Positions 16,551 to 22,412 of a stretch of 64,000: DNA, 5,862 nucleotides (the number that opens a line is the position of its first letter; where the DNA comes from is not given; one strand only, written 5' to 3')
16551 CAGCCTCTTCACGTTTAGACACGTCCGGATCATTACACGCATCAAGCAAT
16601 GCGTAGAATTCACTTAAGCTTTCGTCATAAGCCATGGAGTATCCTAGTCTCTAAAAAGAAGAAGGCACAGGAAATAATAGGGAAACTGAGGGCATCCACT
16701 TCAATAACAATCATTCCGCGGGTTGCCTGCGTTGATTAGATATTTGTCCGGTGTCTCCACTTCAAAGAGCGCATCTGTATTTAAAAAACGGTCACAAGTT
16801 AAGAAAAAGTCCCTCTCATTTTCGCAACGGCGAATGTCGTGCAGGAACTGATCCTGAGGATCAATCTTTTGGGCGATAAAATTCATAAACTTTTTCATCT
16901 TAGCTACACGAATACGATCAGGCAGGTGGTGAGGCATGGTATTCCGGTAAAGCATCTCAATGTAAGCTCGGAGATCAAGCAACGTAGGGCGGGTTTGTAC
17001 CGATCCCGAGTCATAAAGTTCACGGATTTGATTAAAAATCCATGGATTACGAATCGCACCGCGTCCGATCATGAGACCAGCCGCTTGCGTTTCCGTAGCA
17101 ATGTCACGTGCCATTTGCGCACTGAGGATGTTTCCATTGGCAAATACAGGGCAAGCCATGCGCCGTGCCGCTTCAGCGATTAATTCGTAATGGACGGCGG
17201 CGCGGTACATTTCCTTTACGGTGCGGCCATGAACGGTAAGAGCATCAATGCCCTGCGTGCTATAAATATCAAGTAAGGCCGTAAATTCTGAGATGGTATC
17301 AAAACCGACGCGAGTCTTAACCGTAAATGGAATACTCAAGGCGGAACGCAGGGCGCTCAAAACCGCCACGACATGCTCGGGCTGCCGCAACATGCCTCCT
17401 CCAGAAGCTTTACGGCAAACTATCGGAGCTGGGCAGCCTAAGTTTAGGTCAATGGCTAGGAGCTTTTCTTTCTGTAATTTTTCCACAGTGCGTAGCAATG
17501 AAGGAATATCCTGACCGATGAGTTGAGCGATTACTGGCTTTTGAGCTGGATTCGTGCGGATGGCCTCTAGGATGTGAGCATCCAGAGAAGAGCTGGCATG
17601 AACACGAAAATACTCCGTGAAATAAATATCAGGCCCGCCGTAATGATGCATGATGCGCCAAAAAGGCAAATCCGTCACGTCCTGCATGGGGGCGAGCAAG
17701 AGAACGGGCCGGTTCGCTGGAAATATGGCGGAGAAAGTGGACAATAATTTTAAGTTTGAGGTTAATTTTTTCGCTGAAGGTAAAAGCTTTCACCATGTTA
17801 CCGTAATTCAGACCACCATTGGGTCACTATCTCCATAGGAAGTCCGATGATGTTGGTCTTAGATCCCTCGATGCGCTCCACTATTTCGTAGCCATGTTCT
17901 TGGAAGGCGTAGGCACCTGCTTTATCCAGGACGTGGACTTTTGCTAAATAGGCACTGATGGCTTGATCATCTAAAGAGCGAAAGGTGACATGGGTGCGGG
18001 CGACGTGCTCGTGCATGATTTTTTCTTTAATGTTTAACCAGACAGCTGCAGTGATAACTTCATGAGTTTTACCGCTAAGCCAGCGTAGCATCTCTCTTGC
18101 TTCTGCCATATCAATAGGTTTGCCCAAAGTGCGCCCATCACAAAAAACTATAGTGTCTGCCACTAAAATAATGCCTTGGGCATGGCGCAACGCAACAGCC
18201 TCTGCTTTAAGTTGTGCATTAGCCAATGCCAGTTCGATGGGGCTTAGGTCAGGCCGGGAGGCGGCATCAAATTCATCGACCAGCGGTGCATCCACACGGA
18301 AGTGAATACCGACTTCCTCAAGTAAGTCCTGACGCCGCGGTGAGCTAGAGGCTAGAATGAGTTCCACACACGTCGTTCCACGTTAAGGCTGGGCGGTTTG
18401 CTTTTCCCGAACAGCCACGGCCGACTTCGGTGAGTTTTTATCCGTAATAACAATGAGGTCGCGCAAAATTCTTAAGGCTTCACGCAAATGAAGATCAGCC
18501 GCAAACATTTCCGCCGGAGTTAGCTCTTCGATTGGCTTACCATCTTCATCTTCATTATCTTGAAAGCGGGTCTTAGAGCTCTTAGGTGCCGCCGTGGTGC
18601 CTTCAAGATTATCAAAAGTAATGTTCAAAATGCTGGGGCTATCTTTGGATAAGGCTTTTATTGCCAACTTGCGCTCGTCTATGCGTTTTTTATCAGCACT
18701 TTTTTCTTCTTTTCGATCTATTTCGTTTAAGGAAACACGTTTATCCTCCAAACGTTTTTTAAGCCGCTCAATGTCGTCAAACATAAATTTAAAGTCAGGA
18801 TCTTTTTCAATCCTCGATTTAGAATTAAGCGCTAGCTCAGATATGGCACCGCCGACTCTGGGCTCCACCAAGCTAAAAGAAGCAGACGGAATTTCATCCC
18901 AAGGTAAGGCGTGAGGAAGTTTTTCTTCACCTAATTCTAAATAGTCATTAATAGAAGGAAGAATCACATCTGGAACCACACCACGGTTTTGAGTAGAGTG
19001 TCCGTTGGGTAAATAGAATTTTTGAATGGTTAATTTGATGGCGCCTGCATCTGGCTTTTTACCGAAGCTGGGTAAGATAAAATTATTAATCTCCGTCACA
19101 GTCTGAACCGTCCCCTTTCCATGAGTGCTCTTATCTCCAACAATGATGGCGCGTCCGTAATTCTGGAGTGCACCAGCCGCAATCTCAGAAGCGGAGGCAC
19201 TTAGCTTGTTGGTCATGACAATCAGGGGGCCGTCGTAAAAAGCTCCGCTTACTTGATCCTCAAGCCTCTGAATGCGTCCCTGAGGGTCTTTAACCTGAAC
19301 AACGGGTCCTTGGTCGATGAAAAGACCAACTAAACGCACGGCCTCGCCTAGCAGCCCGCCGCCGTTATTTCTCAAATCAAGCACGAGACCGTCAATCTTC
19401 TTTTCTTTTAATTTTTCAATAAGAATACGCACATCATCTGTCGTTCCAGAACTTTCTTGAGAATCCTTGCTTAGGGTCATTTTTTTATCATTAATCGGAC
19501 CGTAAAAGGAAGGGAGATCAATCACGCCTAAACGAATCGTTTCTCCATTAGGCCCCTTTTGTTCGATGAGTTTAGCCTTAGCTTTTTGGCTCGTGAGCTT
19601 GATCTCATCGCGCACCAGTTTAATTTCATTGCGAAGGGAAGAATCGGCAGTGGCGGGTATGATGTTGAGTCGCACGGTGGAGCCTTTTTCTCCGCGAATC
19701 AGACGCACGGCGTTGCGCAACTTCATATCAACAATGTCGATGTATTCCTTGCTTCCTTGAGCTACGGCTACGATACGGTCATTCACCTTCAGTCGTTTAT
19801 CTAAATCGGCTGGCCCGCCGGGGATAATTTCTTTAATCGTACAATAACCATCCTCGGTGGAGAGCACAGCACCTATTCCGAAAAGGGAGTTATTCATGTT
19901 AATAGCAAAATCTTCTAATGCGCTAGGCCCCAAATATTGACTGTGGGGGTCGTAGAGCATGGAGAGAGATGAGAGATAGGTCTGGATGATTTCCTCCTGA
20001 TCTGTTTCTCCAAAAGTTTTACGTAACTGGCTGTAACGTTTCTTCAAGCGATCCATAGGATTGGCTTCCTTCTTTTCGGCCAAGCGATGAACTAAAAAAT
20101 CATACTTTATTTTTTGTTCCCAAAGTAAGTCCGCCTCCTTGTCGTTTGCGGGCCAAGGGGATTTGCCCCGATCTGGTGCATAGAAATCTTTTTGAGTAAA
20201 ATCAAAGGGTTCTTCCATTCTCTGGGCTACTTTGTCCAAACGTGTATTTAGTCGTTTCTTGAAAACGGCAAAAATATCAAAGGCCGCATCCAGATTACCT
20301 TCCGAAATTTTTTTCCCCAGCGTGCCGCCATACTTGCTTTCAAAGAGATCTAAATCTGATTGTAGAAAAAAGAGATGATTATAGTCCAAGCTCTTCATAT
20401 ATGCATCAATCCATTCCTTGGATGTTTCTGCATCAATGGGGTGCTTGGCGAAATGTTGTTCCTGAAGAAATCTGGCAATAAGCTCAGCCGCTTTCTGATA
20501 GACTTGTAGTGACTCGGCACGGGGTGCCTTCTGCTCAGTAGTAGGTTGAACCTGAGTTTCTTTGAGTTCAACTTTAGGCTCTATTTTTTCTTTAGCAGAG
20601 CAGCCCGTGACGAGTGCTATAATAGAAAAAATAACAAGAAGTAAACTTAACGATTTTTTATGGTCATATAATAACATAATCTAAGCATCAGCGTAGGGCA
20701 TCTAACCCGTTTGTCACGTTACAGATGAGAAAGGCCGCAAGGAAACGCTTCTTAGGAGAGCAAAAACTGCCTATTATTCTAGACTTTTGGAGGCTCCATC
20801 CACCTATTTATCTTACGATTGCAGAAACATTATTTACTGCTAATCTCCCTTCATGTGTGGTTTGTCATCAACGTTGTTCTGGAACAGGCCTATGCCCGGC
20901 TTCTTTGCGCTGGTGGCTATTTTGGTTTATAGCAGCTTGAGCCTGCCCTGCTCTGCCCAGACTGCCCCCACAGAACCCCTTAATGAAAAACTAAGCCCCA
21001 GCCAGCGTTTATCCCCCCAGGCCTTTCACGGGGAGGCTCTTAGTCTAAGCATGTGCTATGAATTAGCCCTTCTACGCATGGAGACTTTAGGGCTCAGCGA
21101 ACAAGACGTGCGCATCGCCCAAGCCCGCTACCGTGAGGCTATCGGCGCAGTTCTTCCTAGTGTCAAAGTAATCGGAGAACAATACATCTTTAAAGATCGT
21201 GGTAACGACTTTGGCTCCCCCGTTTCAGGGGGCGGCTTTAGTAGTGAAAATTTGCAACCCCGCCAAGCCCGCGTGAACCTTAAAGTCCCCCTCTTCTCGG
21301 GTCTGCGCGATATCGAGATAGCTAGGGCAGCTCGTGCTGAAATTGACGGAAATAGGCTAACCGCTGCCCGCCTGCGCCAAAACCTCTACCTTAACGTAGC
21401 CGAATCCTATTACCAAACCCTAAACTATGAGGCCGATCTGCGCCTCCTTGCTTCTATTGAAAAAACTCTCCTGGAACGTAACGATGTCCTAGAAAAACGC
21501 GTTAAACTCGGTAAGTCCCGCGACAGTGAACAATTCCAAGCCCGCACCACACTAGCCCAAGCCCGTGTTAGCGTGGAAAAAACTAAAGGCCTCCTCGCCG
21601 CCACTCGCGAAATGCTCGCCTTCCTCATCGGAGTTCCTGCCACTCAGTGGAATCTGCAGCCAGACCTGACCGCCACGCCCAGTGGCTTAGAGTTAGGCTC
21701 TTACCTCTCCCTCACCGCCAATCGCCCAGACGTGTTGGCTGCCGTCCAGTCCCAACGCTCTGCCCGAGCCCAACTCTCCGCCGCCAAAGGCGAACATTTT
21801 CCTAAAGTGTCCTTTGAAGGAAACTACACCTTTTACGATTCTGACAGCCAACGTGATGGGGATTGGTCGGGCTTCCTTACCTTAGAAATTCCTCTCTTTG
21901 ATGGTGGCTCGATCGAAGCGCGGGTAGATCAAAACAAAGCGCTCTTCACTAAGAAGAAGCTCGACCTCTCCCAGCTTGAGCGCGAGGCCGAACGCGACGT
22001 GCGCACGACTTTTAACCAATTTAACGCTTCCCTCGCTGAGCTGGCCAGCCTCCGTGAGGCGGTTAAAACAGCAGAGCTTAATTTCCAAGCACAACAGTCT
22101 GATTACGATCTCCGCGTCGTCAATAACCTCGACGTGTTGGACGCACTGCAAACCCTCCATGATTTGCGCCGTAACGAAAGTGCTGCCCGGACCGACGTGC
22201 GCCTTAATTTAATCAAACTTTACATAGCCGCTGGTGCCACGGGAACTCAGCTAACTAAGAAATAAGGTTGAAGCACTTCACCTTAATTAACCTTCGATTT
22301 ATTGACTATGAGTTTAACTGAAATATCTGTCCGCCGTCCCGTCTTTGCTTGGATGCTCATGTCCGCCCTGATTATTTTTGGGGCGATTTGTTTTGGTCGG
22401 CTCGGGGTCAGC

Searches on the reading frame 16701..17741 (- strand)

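Call 18: search_protein_families(library=pfam, proteins=[window:16701-17741:-], max_evalue=0.00001)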
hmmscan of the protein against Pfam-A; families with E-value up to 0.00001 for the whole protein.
window:16701-17741:- (346 aa): 1 family
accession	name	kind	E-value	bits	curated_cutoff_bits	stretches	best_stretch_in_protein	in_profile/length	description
PF01207.24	Dus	-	1.1e-56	192.7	20.4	1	15-311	1-297/311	Dihydrouridine synthase (Dus)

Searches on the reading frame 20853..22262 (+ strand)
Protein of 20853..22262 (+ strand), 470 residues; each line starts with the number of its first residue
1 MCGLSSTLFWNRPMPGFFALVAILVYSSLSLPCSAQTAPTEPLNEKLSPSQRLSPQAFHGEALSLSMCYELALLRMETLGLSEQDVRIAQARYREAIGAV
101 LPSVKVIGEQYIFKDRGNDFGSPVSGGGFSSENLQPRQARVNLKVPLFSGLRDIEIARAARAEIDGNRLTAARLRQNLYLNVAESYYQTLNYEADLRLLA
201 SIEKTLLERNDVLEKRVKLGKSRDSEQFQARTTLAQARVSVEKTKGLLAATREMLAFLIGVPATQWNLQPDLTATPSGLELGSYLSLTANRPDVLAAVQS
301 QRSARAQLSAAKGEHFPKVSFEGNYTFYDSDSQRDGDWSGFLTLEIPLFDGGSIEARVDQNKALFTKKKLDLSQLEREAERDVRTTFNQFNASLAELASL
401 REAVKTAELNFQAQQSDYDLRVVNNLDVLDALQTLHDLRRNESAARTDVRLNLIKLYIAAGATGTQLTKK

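Call 18: search_protein_families(library=pfam, proteins=[window:20853-22262:+], max_evalue=0.00001)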
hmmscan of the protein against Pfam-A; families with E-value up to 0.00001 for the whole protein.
window:20853-22262:+ (470 aa): 1 family
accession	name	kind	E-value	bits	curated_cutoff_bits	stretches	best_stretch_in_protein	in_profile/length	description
PF02321.23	OEP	-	1e-46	159.5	22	2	289-460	10-186/187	Outer membrane efflux protein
